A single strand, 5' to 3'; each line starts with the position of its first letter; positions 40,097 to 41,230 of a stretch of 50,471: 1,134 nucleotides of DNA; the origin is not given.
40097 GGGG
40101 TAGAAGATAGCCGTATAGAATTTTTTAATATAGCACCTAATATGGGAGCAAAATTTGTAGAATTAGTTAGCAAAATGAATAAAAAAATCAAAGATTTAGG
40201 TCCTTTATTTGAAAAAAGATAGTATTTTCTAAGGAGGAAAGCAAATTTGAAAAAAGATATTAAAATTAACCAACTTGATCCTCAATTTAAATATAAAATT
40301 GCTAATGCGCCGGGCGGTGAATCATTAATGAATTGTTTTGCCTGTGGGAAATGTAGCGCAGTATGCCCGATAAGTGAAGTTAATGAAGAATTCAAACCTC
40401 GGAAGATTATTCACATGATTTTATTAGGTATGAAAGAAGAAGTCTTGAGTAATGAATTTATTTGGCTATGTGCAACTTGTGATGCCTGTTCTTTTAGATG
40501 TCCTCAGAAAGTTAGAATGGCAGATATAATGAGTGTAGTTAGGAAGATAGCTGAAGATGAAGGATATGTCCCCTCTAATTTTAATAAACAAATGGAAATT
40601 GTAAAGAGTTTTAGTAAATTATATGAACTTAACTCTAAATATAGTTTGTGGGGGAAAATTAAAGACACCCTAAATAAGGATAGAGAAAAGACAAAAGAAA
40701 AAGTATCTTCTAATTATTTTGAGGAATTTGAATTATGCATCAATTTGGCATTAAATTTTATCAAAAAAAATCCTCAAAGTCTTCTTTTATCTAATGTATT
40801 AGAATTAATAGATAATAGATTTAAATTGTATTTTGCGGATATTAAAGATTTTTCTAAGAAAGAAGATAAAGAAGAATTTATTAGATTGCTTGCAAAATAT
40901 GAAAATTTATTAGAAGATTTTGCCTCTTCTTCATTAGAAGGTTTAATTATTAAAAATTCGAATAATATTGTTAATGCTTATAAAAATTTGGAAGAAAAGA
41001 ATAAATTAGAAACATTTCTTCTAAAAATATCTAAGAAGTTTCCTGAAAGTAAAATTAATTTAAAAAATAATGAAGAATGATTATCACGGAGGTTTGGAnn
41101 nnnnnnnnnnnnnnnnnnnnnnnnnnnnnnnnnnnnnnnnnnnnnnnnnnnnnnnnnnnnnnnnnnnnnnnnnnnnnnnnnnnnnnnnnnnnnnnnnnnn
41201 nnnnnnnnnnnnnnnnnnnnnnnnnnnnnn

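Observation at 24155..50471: Quaternary-amine methyl-oxidation supercluster wired to an HdrB-less HdrA/MvhD/Fdh/MetVF module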

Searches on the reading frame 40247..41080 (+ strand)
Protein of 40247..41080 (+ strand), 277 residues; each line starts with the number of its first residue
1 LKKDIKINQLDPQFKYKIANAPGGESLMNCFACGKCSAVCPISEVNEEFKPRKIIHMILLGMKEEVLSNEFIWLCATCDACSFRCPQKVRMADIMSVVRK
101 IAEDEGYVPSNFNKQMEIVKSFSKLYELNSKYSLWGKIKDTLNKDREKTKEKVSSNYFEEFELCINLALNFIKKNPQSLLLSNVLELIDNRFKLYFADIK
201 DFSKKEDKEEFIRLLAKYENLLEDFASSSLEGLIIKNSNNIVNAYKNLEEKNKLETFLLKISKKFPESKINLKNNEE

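Call 4: search_protein_families(library=pfam, proteins=[window:40247-41080:+])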
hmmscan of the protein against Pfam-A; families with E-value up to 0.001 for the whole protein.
window:40247-41080:+ (277 aa): 6 families
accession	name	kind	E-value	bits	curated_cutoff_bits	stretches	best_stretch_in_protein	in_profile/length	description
PF13183.11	Fer4_8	-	2.7e-10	41.1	27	1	28-89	3-68/68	4Fe-4S dicluster domain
PF13534.11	Fer4_17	-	5.4e-09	36.9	22.2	1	29-89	1-60/61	4Fe-4S dicluster domain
PF13187.11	Fer4_9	-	2.7e-06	27.7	27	1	29-88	1-50/52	4Fe-4S dicluster domain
PF13237.11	Fer4_10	-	0.00014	22.1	25.5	0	29-86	8-53/53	4Fe-4S dicluster domain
PF25160.1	LdpA_Fe-S-bd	-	0.00021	21.4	27.6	1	27-47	25-45/49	LdpA Fe-S cluster-binding domain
PF12838.12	Fer4_7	-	0.00066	20.5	27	0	29-89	1-52/52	4Fe-4S dicluster domain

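Call 8: search_protein_families(library=ncbifam, proteins=[window:40247-41080:+], max_evalue=0.01)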
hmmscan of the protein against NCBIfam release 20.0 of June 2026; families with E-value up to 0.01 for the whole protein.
window:40247-41080:+ (277 aa): 22 families
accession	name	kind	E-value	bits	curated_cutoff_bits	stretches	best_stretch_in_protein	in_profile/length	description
TIGR03290.1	CoB_CoM_SS_C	equivalog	5.8e-24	84.7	160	1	29-123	3-96/144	CoB--CoM heterodisulfide reductase subunit C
NF038018.1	qmoC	equivalog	7.1e-24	84.9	300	1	13-127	4-116/360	quinone-interacting membrane-bound oxidoreductase complex subunit QmoC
NF041779.1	hetero_SS_HdrC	equivalog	2.4e-14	53.3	350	1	27-124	30-125/198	ferredoxin:CoB-CoM heterodisulfide reductase subunit HdrC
NF041890.1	hdrC_Methbact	equivalog_domain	2.7e-14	53.2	270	1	21-122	22-121/192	ferredoxin:CoB-CoM heterodisulfide reductase subunit HdrC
NF008369.0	PRK11168.1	equivalog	3.4e-11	42.7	278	1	25-102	8-87/401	anaerobic glycerol-3-phosphate dehydrogenase subunit C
TIGR03379.1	glycerol3P_GlpC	equivalog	1e-08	34.4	279.9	1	25-102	2-81/397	anaerobic glycerol-3-phosphate dehydrogenase subunit GlpC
NF008434.0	PRK11274.1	equivalog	2.1e-07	30.2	333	1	21-106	16-106/409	glycolate oxidase subunit GlcF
NF045670.1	quin_L_LdhH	equivalog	7.9e-07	27.7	800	1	15-120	291-401/706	L-lactate dehydrogenase (quinone) large subunit LdhH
TIGR01945.1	rnfC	subfamily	9e-06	24.5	245.95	1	26-95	361-424/435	RnfABCDGE type electron transport complex subunit C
TIGR00273.1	TIGR00273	equivalog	2.2e-05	23.5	444.8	1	27-150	292-416/432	LutB/LldF family L-lactate oxidation iron-sulfur protein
NF041837.1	rnfC_Methano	equivalog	2.8e-05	23.2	650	1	28-96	358-420/438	Rnf electron transport complex subunit RnfC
NF004898.0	PRK06259.1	equivalog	3.7e-05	22.5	385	1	27-140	133-253/488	fumarate reductase (CoM/CoB) subunit TfrB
TIGR00384.1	dhsB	subfamily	6.1e-05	22.6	88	1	14-93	126-216/222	succinate dehydrogenase and fumarate reductase iron-sulfur protein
NF009226.0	PRK12576.1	equivalog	0.00014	21.3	344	1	28-108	154-236/317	succinate dehydrogenase/fumarate reductase iron-sulfur subunit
NF045663.1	diclust_near_Sec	equivalog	0.00058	18.1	530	1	32-111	310-391/759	pyridine nucleotide-disulfide oxidoreductase/dicluster-binding protein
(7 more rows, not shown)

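Call 13: search_solved_structures(query=window:40247-41080:+, max_evalue=1, show_alignments=2)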
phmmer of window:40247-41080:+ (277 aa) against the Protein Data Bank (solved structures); distinct sequences matched with E-value up to 1: 46.
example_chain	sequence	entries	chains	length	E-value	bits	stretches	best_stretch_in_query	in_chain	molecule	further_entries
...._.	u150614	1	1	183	4.5e-21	78.9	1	5-109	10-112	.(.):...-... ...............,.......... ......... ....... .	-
8rvu_c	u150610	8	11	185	4.7e-21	78.9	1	5-109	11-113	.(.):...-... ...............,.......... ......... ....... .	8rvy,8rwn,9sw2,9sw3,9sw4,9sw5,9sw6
7bkb_C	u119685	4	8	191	1.7e-16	63.9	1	7-120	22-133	CoB--CoM heterodisulfide reductase subunit C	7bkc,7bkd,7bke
5odc_C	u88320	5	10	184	1.1e-15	61.2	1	25-110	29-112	Heterodisulfide reductase, subunit C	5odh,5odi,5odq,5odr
9sfi_E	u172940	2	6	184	3.8e-15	59.5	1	25-109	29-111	H(2)/formate:CoB-CoM heterodisulfide,ferredoxin reductase subunit C2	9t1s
5lc5_I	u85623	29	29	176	5e-05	26.4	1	10-52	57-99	NADH dehydrogenase [ubiquinone] iron-sulfur protein 8, mitochondrial | Mitochondrial complex I, TYKY subunit | NADH:ubiquinone oxidoreductase core subunit S8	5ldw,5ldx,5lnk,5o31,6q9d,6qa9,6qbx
7v2c_B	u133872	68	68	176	5e-05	26.4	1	10-52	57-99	NADH dehydrogenase [ubiquinone] iron-sulfur protein 8, mitochondrial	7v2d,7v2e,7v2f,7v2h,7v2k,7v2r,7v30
8rja_F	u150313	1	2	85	5.7e-05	26.2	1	29-89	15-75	NAD(P)H-quinone oxidoreductase subunit I, chloroplastic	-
5xtb_B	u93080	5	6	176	6.7e-05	25.9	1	10-52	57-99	NADH dehydrogenase [ubiquinone] iron-sulfur protein 8, mitochondrial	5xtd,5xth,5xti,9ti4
7qsd_I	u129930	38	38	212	9.4e-05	25.5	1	10-52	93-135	NADH dehydrogenase [ubiquinone] iron-sulfur protein 8, mitochondrial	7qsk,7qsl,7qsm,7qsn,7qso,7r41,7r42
5gpn_b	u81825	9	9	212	9.4e-05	25.5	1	10-52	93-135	NADH dehydrogenase [ubiquinone] iron-sulfur protein 8 | NADH dehydrogenase [ubiquinone] iron-sulfur protein 8, mitochondrial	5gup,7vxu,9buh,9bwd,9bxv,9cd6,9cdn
6zk9_9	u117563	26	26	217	0.0001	25.3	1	10-52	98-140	Mitochondrial complex I, TYKY subunit | Complex I-23kD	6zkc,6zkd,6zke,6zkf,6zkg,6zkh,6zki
9cwt_B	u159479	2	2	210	0.00011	25.2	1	10-52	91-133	NADH dehydrogenase [ubiquinone] iron-sulfur protein 8, mitochondrial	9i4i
6g2j_I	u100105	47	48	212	0.00012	25.2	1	10-52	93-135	NADH dehydrogenase [ubiquinone] iron-sulfur protein 8, mitochondrial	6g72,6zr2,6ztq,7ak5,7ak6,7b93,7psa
8ud1_1I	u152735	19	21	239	0.00016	24.7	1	10-52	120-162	NADH dehydrogenase [ubiquinone] iron-sulfur protein 8, mitochondrial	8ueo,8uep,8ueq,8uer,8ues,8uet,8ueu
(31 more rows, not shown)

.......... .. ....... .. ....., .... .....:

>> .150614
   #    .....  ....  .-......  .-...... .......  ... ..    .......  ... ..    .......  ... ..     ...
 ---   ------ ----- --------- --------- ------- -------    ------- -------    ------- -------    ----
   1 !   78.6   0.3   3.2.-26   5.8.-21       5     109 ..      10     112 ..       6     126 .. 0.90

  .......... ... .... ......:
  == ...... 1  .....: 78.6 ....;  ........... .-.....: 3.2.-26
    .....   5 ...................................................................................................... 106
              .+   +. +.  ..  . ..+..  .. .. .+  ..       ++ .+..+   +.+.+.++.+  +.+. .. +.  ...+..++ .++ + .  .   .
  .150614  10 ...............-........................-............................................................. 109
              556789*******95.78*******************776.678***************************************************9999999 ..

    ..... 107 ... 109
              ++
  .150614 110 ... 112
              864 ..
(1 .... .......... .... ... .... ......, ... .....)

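Call 46: find_homologous_proteins(query=window:40247-41080:+, max_evalue=1e-10)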
Query window:40247-41080:+ (277 aa): 130 proteins with E <= 1e-10 among 1331 candidates; the best 120 are listed.
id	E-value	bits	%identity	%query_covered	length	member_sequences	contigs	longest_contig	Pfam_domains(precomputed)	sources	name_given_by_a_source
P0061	2.0e-175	600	100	100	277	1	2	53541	PF13534.12,PF13183.12,PF13187.12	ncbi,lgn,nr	ncbi:MAG: 4Fe-4S dicluster domain-containing protein [Candidatus Caldatribacteriota bacterium]|nr:4F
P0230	2.9e-172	589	98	100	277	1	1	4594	PF13534.12,PF13183.12,PF13187.12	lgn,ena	-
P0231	1.6e-167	574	96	100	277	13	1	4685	PF13534.12,PF13183.12,PF13187.12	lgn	-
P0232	8.6e-166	568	95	100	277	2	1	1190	PF13534.12,PF13183.12,PF13187.12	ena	-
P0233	2.2e-165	567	94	100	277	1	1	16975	PF13534.12,PF13183.12,PF13187.12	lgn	-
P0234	4.2e-165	566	94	100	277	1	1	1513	PF13534.12,PF13183.12,PF13187.12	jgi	-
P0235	7.0e-165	565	94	100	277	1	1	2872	PF13534.12,PF13183.12,PF13187.12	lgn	-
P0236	3.5e-164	563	93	100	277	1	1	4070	PF13534.12,PF13183.12,PF13187.12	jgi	-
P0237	2.3e-161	554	92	100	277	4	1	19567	PF13534.12,PF13183.12,PF13187.12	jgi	-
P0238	8.6e-160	548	91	100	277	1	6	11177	PF13534.12,PF13183.12,PF13187.12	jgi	-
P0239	2.9e-159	547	91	100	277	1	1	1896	PF13534.12,PF13183.12,PF13187.12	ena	-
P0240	3.2e-157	540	88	100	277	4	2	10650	PF13534.12,PF13183.12,PF13187.12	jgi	-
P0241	4.1e-150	517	86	100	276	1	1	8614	PF13534.12,PF13183.12,PF13187.12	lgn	-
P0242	1.2e-149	515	84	100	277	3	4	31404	PF13534.12,PF13183.12,PF13187.12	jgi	-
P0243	1.3e-149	515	86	100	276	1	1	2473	PF13534.12,PF13183.12,PF13187.12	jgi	-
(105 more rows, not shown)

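Call 67: find_encoding_contigs(protein=P0237, flank=10000, max_places=4)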
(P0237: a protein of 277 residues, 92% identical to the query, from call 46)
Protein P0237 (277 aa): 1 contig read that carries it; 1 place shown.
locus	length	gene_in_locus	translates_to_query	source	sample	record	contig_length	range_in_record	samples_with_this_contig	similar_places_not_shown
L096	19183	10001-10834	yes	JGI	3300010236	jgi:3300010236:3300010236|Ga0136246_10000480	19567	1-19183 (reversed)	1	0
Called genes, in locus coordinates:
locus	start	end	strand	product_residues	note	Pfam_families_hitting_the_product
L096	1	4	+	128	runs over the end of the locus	?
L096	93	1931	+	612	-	PF02730:AFOR_N, PF01314:AFOR_C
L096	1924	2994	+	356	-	PF00465:Fe-ADH, PF13685:Fe-ADH_2, PF25137:ADH_Fe_C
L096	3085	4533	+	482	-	PF06253:MTTB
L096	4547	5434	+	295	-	PF00795:CN_hydrolase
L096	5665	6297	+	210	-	PF02607:B12-binding_2, PF02310:B12-binding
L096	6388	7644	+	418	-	PF01266:DAO (weak), PF07992:Pyr_redox_2, PF12831:FAD_oxidored (weak), PF13450:NAD_binding_8, PF00037:Fer4 (weak), PF12797:Fer4_2 (weak), PF12837:Fer4_6 (weak), PF12838:Fer4_7 (weak)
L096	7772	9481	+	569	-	PF01266:DAO (faint), PF07992:Pyr_redox_2, PF00037:Fer4 (weak), PF12837:Fer4_6 (faint), PF13237:Fer4_10 (weak), PF14697:Fer4_21 (faint), PF12838:Fer4_7 (weak), PF13187:Fer4_9 (weak), +1 more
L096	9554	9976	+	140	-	PF02662:FlpD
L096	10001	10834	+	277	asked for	PF13187:Fer4_9 (faint), PF13183:Fer4_8, PF13534:Fer4_17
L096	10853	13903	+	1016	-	PF00070:Pyr_redox (weak), PF07992:Pyr_redox_2 (weak), PF12831:FAD_oxidored, PF00037:Fer4 (weak), PF07992:Pyr_redox_2, PF07992:Pyr_redox_2, PF12831:FAD_oxidored, PF12838:Fer4_7, +17 more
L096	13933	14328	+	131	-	PF02662:FlpD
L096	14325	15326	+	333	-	PF01058:Oxidored_q6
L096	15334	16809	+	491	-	PF27537:HoxH, PF00374:NiFeSe_Hases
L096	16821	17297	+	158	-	PF01750:HycI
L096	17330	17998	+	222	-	PF12225:DUF5981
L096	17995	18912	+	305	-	PF02219:MTHFR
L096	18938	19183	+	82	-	?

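Call 69: search_protein_families(library=ncbifam, proteins=[L096:14325-15326:+, L096:15334-16809:+, L096:16821-17297:+], max_evalue=0.00001)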
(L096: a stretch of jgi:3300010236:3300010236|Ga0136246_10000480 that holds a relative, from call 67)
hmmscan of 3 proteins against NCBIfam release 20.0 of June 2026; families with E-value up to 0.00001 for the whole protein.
L096:14325-15326:+ (333 aa): 4 families
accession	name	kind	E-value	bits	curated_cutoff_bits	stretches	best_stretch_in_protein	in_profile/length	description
NF045875.1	F420_non_VhuG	exception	7.3e-59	199.3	450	1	5-330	3-286/286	F420-non-reducing hydrogenase subunit VhuG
NF040831.1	sulfhyd_ShyD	equivalog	1e-19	71.1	460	2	8-122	2-108/240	NAD(P)-dependent hydrogenase/sulfhydrogenase 2 subunit delta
NF040836.1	sulfhyd_HydD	equivalog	5.3e-19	68.4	500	1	4-122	3-114/261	NADPH-dependent hydrogenase/sulfhydrogenase 1 subunit delta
TIGR03294.1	FrhG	equivalog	1.2e-12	48.1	245.5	1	15-110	10-101/228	coenzyme F420 hydrogenase subunit gamma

L096:15334-16809:+ (491 aa): 10 families
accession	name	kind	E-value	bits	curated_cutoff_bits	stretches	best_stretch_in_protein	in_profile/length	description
NF041785.2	VhuA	equivalog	1.2e-116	389.7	800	1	3-433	2-418/418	F420-non-reducing hydrogenase Vhu subunit A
NF040828.1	sulfhyd_ShyA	equivalog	5.3e-51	173.8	700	2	5-224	3-214/415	NAD(P)-dependent hydrogenase/sulfhydrogenase 2 subunit alpha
NF033181.1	NiFeSe_hydrog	equivalog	1.4e-50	172.7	600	2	3-122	2-120/507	nickel-dependent hydrogenase large subunit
TIGR03295.1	frhA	equivalog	2.4e-47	161.8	392.5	2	1-217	1-205/412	coenzyme F420 hydrogenase subunit alpha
NF045518.1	H2_NiFeSe_large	exception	4.4e-42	144.5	780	2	4-188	3-193/485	NiFeSe hydrogenase large subunit HysA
NF040832.1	sulfhyd_HydA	equivalog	1.5e-34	119.8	880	1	4-462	4-423/426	NADPH-dependent hydrogenase/sulfhydrogenase 1 subunit alpha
NF007778.0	PRK10467.1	equivalog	2.5e-27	95.4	969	2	1-118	1-117/567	hydrogenase 2 large subunit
NF007550.0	PRK10170.1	equivalog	8e-22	77.4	1101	1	3-127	17-141/597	Ni/Fe-hydrogenase large subunit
NF041786.2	VhuU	equivalog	1.7e-09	37.3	70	1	441-463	7-29/45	F420-non-reducing hydrogenase selenoprotein subunit VhuU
NF004739.1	PRK06075.1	equivalog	2.6e-06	26.4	360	0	40-113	39-112/384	NADH-quinone oxidoreductase subunit D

L096:16821-17297:+ (158 aa): 7 families
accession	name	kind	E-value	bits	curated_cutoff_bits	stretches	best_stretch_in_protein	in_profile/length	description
TIGR00072.1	hydrog_prot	superfamily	5.4e-24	84.8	47.45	1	5-151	1-143/145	hydrogenase maturation protease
NF045519.1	NiFeSe_H2_mat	exception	6.2e-15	55.3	190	1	3-132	2-126/152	NiFeSe hydrogenase maturation protease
TIGR00140.1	hupD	subfamily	7e-14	52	151.8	1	5-150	2-144/151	HyaD/HybD family hydrogenase maturation endopeptidase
NF007777.0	PRK10466.1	equivalog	5.2e-11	42.5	190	1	3-122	2-119/164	HyaD/HybD family hydrogenase maturation endopeptidase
TIGR00130.1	frhD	equivalog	1.9e-09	37.8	134.95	1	3-104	4-106/153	coenzyme F420-reducing hydrogenase, FrhD protein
TIGR00142.1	hycI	equivalog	9.9e-09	35.1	119.1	1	5-122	2-112/146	hydrogenase maturation peptidase HycI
NF007616.0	PRK10264.1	equivalog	3e-06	27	261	1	4-127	6-127/195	hydrogenase 1 maturation protease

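Call 76: search_protein_families(library=pfam, proteins=[window:40247-41080:+], max_evalue=10)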
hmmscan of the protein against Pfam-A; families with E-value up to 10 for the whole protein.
window:40247-41080:+ (277 aa): 14 families
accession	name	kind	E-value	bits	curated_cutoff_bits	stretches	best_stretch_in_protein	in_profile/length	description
PF13183.11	Fer4_8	-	2.7e-10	41.1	27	1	28-89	3-68/68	4Fe-4S dicluster domain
PF13534.11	Fer4_17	-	5.4e-09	36.9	22.2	1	29-89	1-60/61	4Fe-4S dicluster domain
PF13187.11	Fer4_9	-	2.7e-06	27.7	27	2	29-88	1-50/52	4Fe-4S dicluster domain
PF13237.11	Fer4_10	-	0.00014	22.1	25.5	2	29-86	8-53/53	4Fe-4S dicluster domain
PF25160.1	LdpA_Fe-S-bd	-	0.00021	21.4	27.6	1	27-47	25-45/49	LdpA Fe-S cluster-binding domain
PF12838.12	Fer4_7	-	0.00066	20.5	27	2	29-89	1-52/52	4Fe-4S dicluster domain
PF14697.11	Fer4_21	-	0.0011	19.5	35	2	29-44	40-55/59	4Fe-4S dicluster domain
PF13484.11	Fer4_16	-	0.004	18.3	30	2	29-87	1-65/66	4Fe-4S double cluster binding domain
PF17179.9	Fer4_22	-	0.19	13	27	1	29-42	1-14/95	4Fe-4S dicluster domain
PF13746.11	Fer4_18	-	0.24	12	27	1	24-42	55-73/114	4Fe-4S dicluster domain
PF12797.12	Fer4_2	-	0.96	10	24.5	1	29-41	9-21/22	4Fe-4S binding domain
PF00037.32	Fer4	-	1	9.7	21.1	1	29-41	7-19/24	4Fe-4S binding domain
PF12798.12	Fer4_3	-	4.2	8.9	27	1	30-41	1-12/15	4Fe-4S binding domain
PF12800.12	Fer4_4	-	9.8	7.3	24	1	29-41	3-15/17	4Fe-4S binding domain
